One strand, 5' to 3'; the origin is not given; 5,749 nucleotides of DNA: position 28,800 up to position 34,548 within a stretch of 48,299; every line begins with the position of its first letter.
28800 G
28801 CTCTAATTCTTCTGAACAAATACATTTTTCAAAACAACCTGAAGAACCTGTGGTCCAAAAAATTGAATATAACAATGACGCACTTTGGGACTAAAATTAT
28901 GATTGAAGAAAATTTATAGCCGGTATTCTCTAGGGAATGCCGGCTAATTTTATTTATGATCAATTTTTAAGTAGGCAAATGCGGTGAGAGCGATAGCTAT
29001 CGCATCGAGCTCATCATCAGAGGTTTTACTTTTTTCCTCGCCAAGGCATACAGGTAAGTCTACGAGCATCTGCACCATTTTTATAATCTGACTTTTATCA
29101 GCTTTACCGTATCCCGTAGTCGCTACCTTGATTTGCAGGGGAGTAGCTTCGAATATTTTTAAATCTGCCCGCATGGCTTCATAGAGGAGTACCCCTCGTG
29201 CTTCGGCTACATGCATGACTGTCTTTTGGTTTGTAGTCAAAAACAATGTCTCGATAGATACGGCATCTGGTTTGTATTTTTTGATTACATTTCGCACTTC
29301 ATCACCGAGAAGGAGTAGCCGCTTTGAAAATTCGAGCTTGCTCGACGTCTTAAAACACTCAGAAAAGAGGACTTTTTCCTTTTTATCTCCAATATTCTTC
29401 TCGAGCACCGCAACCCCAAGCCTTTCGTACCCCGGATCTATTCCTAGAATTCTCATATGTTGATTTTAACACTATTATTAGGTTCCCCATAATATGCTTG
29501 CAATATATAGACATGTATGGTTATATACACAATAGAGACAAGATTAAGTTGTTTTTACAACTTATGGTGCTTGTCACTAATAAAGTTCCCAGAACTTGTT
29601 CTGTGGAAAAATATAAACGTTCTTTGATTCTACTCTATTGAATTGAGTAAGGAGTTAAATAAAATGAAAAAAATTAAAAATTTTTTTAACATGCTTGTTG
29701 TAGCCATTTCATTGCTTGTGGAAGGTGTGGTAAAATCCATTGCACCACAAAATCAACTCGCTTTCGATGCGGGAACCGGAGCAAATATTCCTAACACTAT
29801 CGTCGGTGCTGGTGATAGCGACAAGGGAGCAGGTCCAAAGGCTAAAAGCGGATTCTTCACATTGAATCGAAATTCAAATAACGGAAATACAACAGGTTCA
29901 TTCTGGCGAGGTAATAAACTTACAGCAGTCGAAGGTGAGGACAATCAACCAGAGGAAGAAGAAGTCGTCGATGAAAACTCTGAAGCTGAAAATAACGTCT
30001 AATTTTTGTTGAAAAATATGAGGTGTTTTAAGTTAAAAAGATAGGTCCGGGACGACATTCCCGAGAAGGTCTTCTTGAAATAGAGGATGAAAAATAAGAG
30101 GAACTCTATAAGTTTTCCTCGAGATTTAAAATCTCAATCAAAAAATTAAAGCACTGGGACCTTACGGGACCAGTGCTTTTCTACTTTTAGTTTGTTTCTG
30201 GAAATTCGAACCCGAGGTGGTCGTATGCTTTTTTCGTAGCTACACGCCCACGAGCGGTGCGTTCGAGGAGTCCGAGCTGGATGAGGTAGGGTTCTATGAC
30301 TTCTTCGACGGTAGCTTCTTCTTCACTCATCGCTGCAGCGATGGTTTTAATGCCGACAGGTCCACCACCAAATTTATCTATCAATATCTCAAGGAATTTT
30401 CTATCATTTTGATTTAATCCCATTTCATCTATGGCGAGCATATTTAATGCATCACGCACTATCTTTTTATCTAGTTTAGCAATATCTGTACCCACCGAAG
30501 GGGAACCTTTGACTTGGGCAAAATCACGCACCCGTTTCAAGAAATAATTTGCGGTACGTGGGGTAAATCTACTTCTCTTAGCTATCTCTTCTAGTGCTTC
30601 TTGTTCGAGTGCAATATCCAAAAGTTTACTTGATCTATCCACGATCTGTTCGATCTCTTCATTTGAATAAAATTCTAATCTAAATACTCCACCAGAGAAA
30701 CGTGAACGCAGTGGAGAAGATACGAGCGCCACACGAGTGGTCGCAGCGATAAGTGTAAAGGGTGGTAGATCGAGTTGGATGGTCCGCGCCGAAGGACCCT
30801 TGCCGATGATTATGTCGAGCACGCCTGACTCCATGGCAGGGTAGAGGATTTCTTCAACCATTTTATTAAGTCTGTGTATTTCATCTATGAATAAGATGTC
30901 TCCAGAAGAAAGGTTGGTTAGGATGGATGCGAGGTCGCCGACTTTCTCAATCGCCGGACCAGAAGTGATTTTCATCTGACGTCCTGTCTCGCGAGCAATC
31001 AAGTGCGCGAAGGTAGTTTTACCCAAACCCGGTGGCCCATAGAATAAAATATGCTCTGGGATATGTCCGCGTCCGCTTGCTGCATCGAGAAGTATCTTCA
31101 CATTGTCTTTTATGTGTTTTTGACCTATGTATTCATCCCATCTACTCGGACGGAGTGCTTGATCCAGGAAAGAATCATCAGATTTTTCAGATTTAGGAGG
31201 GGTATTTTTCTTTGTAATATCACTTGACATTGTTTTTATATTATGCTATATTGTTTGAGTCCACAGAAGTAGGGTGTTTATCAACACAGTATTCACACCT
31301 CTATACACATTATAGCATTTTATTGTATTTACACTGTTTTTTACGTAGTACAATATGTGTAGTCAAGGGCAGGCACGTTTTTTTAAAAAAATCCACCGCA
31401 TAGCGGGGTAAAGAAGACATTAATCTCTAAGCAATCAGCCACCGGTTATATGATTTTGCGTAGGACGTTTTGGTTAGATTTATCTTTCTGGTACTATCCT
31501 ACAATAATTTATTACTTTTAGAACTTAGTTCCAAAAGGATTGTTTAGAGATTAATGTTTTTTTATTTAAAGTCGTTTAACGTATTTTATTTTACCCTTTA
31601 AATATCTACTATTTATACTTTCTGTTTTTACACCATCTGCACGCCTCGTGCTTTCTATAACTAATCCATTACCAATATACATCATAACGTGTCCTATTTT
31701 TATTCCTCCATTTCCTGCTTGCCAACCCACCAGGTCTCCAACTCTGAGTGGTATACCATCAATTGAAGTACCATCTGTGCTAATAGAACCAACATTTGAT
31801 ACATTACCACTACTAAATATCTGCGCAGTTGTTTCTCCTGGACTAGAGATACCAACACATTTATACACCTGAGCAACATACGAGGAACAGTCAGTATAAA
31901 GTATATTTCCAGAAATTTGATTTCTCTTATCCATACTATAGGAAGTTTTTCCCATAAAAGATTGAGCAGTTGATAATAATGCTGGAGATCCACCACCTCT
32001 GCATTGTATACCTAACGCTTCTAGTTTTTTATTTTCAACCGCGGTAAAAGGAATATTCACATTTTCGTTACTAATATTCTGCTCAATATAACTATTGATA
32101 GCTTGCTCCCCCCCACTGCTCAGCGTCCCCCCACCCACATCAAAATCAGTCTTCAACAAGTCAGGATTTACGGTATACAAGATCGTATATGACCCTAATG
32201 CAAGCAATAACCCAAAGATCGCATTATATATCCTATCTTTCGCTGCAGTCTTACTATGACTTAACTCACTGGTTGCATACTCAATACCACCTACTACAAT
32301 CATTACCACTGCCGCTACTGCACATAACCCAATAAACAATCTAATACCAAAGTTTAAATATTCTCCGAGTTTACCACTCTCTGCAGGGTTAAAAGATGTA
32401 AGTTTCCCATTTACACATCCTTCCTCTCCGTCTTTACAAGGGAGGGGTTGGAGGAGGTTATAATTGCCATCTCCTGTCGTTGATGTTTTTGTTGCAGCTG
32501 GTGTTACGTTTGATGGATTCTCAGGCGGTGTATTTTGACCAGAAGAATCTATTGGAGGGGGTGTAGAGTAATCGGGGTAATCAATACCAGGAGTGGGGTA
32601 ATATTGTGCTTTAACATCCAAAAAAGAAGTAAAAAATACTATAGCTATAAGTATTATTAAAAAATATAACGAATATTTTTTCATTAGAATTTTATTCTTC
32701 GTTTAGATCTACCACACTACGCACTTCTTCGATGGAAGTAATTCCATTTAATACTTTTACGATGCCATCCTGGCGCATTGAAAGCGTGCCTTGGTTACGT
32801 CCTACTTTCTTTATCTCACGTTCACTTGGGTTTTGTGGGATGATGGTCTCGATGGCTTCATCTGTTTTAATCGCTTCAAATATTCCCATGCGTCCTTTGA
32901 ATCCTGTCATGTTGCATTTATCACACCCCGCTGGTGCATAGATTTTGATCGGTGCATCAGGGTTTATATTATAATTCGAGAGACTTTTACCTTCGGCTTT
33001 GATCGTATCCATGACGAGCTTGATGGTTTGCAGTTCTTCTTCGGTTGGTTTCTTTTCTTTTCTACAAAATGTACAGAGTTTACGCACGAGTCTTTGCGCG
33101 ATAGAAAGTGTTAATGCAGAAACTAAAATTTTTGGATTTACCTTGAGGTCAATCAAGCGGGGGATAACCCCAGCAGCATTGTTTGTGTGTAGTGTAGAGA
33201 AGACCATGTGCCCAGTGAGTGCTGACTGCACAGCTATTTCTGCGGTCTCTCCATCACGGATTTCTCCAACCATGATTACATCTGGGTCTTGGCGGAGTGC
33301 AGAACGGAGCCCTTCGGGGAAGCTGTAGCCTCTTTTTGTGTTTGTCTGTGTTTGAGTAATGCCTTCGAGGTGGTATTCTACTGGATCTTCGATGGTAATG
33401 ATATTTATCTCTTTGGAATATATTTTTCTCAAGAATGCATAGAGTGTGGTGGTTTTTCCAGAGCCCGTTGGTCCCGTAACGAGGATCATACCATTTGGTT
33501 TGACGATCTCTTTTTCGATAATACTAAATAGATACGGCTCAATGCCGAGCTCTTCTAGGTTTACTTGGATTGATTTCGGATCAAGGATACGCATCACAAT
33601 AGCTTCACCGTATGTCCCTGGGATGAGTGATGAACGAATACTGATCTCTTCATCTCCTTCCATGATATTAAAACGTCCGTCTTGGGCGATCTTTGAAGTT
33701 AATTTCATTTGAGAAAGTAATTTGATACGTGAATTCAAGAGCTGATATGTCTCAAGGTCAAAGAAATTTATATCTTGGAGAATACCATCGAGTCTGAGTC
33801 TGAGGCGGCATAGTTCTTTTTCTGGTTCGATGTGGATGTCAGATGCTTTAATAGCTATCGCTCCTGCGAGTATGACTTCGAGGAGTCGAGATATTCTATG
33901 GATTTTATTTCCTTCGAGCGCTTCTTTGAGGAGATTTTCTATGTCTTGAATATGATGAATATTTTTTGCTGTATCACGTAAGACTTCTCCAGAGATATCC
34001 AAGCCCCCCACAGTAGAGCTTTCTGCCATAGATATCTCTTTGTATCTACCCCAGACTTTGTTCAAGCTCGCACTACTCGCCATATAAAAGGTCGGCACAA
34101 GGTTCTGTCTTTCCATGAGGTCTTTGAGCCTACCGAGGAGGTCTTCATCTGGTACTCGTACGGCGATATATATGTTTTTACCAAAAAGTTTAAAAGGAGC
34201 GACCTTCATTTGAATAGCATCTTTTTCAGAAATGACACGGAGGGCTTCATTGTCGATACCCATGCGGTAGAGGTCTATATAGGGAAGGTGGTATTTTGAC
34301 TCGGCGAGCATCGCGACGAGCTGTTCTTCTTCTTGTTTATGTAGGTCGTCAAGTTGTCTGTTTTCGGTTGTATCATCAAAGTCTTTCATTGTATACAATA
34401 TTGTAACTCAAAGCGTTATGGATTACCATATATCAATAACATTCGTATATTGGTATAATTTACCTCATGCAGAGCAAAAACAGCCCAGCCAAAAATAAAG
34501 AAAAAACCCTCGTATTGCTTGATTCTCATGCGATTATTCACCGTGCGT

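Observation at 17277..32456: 336-bp near-identical inverted repeat inside two genes brackets the whole dnaA/oriC segment: a gene-conversion tract and a possible invertible, domain-swapping segment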

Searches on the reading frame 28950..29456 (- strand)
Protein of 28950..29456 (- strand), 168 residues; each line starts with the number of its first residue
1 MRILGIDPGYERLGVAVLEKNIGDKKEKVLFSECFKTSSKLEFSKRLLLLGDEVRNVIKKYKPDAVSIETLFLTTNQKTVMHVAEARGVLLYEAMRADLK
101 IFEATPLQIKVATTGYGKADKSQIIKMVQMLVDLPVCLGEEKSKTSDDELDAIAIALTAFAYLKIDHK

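Call 6: search_protein_families(library=pfam, proteins=[window:28950-29456:-], max_evalue=0.01)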
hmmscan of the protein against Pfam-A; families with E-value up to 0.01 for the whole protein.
window:28950-29456:- (168 aa): 1 family
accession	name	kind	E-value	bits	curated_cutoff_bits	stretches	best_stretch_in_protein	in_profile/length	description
PF02075.23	RuvC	-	2.4e-35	122.1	22.2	1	3-158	1-147/148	Crossover junction endodeoxyribonuclease RuvC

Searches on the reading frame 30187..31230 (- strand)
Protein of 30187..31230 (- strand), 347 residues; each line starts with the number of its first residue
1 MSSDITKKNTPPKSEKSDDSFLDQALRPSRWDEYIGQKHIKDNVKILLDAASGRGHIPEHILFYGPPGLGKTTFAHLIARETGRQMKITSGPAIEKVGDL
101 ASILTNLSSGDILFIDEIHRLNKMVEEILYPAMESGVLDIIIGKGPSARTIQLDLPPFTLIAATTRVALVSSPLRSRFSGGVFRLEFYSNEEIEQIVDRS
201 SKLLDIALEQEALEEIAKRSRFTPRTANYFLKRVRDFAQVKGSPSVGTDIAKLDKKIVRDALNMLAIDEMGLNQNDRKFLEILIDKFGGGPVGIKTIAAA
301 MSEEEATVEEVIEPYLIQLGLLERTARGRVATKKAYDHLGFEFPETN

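Call 5: search_protein_families(library=pfam, proteins=[window:30187-31230:-], max_evalue=0.01)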
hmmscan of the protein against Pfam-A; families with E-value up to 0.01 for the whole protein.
window:30187-31230:- (347 aa): 16 families
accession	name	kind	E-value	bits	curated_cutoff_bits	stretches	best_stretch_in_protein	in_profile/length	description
PF05496.18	RuvB_N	-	3.9e-69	231.9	27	1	26-179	1-154/159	Holliday junction DNA helicase RuvB P-loop domain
PF05491.19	RuvB_C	-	8.4e-27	93.4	24.7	1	269-339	1-71/72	RuvB C-terminal winged helix domain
PF17864.7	AAA_lid_4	-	1.8e-22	79.3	27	1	188-268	1-74/74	RuvB AAA lid domain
PF00004.35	AAA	-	9.5e-19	68.6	21.2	1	61-179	1-124/131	ATPase family associated with various cellular activities (AAA)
PF07728.20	AAA_5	-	2.8e-09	37.6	22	1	60-178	1-139/139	AAA domain (dynein-related subfamily)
PF00910.28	RNA_helicase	-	6.6e-05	23.8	21.5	1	61-124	1-64/105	RNA helicase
PF01078.27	Mg_chelatase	-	8.2e-05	22.5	20.3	0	35-78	6-42/207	Magnesium chelatase, subunit ChlI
PF13173.12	AAA_14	-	0.00042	20.7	27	1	61-135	5-88/129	AAA domain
PF14532.12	Sigma54_activ_2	-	0.00044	20.9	25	1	61-129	24-89/138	Sigma-54 interaction domain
PF00158.32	Sigma54_activat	-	0.001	19.2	20.2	0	107-165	91-142/168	Sigma-54 interaction domain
PF13191.12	AAA_16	-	0.0011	20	32.6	0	49-85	14-51/167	AAA ATPase domain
PF00931.28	NB-ARC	-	0.0015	18.3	23.5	0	58-81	18-41/248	NB-ARC domain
PF06068.19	TIP49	-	0.0017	18.1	23.8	0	32-89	24-81/347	TIP49 P-loop domain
PF13401.12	AAA_22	-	0.002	18.9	27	0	60-83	7-30/130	AAA domain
PF00493.29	MCM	-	0.0042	16.7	23.3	0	51-140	52-152/224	MCM P-loop domain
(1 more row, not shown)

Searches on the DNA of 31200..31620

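Call 48: search_rna_families(source=window, start=31200, end=31620, threshold=evalue, max_evalue=1)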
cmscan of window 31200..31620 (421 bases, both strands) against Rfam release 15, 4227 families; matches with E-value up to 1: 0.
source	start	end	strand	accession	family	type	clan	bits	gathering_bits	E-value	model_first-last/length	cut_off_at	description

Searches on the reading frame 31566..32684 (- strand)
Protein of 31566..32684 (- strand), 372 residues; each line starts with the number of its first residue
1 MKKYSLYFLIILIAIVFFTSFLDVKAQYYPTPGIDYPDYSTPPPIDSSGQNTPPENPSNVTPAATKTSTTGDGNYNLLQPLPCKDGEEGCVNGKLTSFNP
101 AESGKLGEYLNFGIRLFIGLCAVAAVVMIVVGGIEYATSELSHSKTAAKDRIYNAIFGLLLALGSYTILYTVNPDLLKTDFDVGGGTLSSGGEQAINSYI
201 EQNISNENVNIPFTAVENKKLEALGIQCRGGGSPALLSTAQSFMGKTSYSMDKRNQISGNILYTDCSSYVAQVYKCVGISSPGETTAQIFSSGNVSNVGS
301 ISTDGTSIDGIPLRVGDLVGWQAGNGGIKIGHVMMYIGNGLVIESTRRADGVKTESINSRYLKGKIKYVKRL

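Call 5: search_protein_families(library=pfam, proteins=[window:31566-32684:-], max_evalue=0.01)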
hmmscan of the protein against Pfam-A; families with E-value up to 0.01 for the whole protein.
window:31566-32684:- (372 aa): 3 families
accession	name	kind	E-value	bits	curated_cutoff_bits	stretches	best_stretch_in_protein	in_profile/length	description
PF00877.26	NLPC_P60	-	4.5e-13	49.5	23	1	263-367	13-101/105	NlpC/P60 family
PF18895.5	T4SS_pilin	-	7.3e-06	26.4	26.6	1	116-163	15-62/71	Type IV secretion system pilin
PF05382.19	Amidase_5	-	0.00067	20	21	1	241-358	10-119/142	Bacteriophage peptidoglycan hydrolase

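Call 8: find_homologous_proteins(query=window:31566-32684:-)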
Query window:31566-32684:- (372 aa): 106 proteins with E <= 0.001 among 5448 candidates.
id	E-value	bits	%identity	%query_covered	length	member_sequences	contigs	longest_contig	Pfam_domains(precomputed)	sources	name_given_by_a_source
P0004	1.7e-244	828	100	100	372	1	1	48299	PF00877.26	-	-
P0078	1.7e-116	407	54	100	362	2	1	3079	PF00877.26,PF18895.6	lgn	-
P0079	3.5e-79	285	49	82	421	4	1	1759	PF00877.26,PF18895.6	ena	-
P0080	7.5e-79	283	49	87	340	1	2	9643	PF00877.26,PF18895.6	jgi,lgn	jgi:hypothetical protein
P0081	2.0e-77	279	44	100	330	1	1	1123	PF00877.26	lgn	-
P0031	2.4e-77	279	52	80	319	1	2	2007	PF00877.26,PF18895.6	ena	-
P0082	3.7e-77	278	49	87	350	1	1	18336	PF00877.26,PF18895.6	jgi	-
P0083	2.0e-73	266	48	81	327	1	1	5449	PF00877.26,PF18895.6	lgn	-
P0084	3.0e-72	262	48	81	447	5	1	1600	PF00877.26,PF18895.6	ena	-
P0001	3.1e-72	262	89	37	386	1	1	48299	PF18895.6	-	-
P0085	8.2e-72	260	39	100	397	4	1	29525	PF00877.26,PF18895.6,PF05382.20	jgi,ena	-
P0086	1.6e-67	246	49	81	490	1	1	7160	PF00877.26,PF18895.6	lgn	-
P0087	8.1e-65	237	47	76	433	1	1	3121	PF00877.26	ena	-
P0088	9.5e-65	237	47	80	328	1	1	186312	PF00877.26,PF18895.6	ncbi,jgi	ncbi:MAG: NlpC/P60 family protein [Candidatus Paceibacterota bacterium]|jgi:hypothetical protein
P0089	1.9e-64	236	42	100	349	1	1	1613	PF00877.26,PF05382.20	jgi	jgi:cell wall-associated NlpC family hydrolase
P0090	7.6e-64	234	45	80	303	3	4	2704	PF00877.26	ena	-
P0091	2.5e-63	232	46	82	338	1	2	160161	PF00877.26,PF18895.6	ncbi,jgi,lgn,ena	ncbi:MAG: NlpC/P60 family protein [Candidatus Paceibacterota bacterium]|jgi:hypothetical protein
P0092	1.1e-62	230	41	97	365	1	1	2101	PF00877.26,PF18895.6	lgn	-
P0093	1.1e-62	230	42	90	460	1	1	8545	PF00877.26,PF18895.6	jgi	jgi:hypothetical protein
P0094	2.6e-62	229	43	91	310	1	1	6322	PF00877.26,PF18895.6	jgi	jgi:hypothetical protein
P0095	2.8e-60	222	44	85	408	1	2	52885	PF00877.26,PF18895.6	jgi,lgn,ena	jgi:cell wall-associated NlpC family hydrolase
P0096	4.7e-60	222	44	80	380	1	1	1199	PF00877.26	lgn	-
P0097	3.6e-57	212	40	99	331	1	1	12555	PF00877.26,PF18895.6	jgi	jgi:cell wall-associated NlpC family hydrolase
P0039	5.1e-57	212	45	79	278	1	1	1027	PF00877.26,PF18895.6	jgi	jgi:cell wall-associated NlpC family hydrolase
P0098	1.3e-56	210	44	85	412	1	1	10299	PF00877.26,PF18895.6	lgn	-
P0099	1.8e-53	200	40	87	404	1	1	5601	PF00877.26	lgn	-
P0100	1.5e-51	194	38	95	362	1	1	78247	PF00877.26,PF18895.6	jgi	jgi:cell wall-associated NlpC family hydrolase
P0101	5.4e-49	185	44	75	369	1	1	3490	PF00877.26,PF18895.6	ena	-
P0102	1.4e-48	184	43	68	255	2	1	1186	PF00877.26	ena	-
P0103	2.1e-48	183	42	80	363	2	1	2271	PF00877.26,PF18895.6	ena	-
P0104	1.5e-46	177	39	82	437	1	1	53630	PF00877.26,PF18895.6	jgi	-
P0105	5.5e-46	175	41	84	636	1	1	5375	PF00877.26,PF05382.20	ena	-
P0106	1.7e-45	174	38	81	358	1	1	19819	PF00877.26,PF18895.6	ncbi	-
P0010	5.0e-43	166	67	33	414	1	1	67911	PF18895.6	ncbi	-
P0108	5.3e-43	166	41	72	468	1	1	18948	PF00877.26,PF18895.6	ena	-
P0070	6.2e-42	162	43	70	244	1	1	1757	PF00877.26,PF18895.6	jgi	jgi:cell wall-associated NlpC family hydrolase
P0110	1.0e-40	158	35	85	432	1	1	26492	PF00877.26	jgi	jgi:hypothetical protein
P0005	2.8e-40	157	50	49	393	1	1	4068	PF18895.6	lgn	-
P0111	6.7e-39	152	43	66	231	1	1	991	PF00877.26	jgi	jgi:cell wall-associated NlpC family hydrolase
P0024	1.5e-38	151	45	51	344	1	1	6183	PF18895.6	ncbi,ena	-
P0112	1.4e-36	144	37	86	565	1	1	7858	PF00877.26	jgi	-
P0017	3.0e-36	143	57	37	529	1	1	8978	PF18895.6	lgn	-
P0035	5.4e-36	142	60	29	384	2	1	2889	PF18895.6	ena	-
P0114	2.4e-35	140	41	65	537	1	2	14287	PF00877.26,PF01833.31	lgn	-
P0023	3.2e-35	140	63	30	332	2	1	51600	PF18895.6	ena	-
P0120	2.9e-32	130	34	84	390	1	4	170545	PF00877.26,PF18895.6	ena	-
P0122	1.3e-31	128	36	72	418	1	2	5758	PF00877.26,PF18895.6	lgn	-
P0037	1.5e-31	128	57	35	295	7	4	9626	PF18895.6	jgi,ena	-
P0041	5.5e-31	126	62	29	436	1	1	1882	PF18895.6,PF13406.12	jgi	jgi:type IV secretory pathway VirB2 component (pilin)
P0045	1.2e-30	125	47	39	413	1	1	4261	PF18895.6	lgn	-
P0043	5.2e-29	120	51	40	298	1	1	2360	PF18895.6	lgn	-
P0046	3.7e-28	117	47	40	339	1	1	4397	PF18895.6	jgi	jgi:hypothetical protein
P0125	6.0e-28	116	40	55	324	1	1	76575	PF18895.6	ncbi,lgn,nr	ncbi:MAG: hypothetical protein NTZ87_03675 [Candidatus Nomurabacteria bacterium]|nr:hypothetical pro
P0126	2.0e-27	114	32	80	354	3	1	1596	PF00877.26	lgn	-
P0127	3.6e-27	113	32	80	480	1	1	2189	PF00877.26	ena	-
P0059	2.7e-26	111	49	39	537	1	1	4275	PF18895.6,PF13406.12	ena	-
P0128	3.8e-26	110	43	41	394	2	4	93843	PF18895.6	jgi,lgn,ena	-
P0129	6.5e-25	106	32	74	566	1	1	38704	PF00877.26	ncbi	-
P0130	3.2e-24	104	48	35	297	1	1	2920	PF18895.6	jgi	jgi:type IV secretory pathway VirB2 component (pilin)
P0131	3.7e-24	104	34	85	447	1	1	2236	PF00877.26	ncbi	-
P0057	6.9e-24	103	42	50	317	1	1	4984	PF18895.6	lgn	-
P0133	7.5e-22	96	39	55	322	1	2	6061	PF00877.26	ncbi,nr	ncbi:C40 family peptidase, partial [Patescibacteria group bacterium]|nr:C40 family peptidase [Patesc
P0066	7.5e-21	93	52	31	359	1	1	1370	PF02557.23,PF18895.6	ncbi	-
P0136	2.0e-17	81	67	19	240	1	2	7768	PF18895.6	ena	-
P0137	5.2e-16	77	42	39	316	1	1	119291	PF18895.6,PF03734.20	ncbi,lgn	-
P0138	2.0e-15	75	40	45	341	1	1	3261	PF18895.6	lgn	-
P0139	3.2e-15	74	40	45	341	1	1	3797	PF18895.6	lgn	-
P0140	1.7e-14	72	29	82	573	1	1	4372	PF00877.26,PF18895.6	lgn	-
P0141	8.1e-14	70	58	19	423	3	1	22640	PF02557.23,PF18895.6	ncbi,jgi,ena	jgi:hypothetical protein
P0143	2.7e-12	65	32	61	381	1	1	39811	PF00877.26,PF18895.6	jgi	jgi:hypothetical protein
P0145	5.1e-10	57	42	20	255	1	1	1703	PF18895.6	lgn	-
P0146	2.6e-9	55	32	47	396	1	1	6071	PF18895.6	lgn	-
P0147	1.9e-8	52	48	22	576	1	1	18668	PF18895.6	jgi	-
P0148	1.8e-4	39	34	27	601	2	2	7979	PF18895.6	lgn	-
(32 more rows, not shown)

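Call 26: find_encoding_contigs(protein=P0078, flank=10000, max_places=4)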
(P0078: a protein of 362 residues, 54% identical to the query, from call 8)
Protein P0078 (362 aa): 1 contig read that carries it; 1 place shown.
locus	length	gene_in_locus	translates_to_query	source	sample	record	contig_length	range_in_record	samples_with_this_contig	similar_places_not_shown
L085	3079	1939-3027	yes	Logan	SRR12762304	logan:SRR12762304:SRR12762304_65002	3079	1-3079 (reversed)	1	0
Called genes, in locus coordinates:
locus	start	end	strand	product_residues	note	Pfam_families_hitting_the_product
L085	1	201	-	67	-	?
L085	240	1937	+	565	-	PF05157:MshEN, PF00437:T2SSE, PF25199:nSTAND_NTPase5 (faint)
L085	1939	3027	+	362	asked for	PF18895:T4SS_pilin, PF00877:NLPC_P60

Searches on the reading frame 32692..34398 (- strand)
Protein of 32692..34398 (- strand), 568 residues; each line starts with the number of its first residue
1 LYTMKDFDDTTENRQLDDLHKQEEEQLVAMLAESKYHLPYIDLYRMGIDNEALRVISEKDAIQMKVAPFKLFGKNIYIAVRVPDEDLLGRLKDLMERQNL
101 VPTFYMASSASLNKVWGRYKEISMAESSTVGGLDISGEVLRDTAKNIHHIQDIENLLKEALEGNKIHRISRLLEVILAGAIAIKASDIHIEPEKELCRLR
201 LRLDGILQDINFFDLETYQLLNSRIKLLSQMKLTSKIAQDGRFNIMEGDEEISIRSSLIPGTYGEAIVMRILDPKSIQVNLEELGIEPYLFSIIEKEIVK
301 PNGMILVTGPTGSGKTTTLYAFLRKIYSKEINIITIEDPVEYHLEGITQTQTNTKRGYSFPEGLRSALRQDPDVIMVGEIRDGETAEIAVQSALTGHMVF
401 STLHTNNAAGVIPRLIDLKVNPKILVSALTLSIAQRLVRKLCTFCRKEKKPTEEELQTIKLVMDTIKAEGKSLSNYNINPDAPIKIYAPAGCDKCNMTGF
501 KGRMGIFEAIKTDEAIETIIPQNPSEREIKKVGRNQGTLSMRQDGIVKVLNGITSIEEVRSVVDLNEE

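Call 5: search_protein_families(library=pfam, proteins=[window:32692-34398:-], max_evalue=0.01)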
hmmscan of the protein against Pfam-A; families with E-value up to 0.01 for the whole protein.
window:32692-34398:- (568 aa): 10 families
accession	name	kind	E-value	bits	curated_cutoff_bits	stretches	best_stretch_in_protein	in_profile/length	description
PF00437.27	T2SSE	-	1.4e-116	389.6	24.9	1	167-559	6-368/370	Type II/IV secretion system protein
PF20720.3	nSTAND3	-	1.6e-05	25.1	27.2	1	296-341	11-56/155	Novel STAND NTPase 3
PF13173.12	AAA_14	-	0.00015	22.2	27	1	303-345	3-46/129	AAA domain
PF25199.1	nSTAND_NTPase5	-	0.00022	21.5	34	1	296-345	35-85/145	Novel STAND NTPase 5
PF05157.20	MshEN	-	0.00025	21.4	23.1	1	36-120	1-84/90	MshEN domain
PF13401.12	AAA_22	-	0.00038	21.2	27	1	302-339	5-42/130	AAA domain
PF13555.12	AAA_29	-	0.00096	19.3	27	1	299-322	19-42/61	P-loop containing region of AAA domain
PF13191.12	AAA_16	-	0.0012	19.8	32.6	1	303-343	25-63/167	AAA ATPase domain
PF13476.12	AAA_23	-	0.0028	18.8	27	1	301-322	18-39/201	AAA domain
PF12775.13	AAA_7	-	0.0029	17.6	25.8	1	294-336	25-67/181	P-loop containing dynein motor region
